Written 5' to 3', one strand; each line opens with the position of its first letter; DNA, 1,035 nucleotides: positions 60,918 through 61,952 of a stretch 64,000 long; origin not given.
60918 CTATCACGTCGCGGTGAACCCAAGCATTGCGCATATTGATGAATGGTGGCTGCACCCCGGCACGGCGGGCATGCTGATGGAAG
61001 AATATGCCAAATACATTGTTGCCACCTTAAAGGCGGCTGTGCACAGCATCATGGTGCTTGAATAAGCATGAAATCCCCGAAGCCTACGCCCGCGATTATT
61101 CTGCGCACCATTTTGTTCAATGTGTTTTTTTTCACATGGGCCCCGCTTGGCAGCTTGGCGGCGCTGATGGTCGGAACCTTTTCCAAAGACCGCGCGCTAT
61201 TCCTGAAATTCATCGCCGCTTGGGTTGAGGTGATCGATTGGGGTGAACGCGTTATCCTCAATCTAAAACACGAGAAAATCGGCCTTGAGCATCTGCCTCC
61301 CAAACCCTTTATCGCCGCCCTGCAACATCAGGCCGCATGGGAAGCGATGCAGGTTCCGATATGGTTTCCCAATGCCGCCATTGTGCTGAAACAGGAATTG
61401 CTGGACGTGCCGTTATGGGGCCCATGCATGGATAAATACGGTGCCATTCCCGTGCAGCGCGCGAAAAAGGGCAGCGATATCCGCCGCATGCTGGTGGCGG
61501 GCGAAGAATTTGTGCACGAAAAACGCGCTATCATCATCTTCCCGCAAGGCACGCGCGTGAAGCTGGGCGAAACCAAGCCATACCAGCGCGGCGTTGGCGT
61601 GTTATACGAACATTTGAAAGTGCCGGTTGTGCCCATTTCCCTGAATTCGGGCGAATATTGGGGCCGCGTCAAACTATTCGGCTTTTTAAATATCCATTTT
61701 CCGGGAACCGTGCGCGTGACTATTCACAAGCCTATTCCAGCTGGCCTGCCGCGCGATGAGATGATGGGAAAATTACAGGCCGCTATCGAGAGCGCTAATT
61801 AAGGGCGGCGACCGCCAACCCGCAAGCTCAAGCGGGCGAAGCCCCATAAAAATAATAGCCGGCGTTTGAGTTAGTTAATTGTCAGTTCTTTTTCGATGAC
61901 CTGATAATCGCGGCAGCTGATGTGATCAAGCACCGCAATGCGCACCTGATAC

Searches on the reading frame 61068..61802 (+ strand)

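Call 84: search_protein_families(library=pfam, proteins=[window:61068-61802:+], max_evalue=0.00001)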
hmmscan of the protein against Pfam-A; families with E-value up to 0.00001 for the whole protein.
window:61068-61802:+ (244 aa): 1 family
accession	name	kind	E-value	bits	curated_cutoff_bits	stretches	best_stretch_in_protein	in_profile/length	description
PF01553.26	Acyltransferase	-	8e-17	61.7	23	1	71-192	5-131/132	Acyltransferase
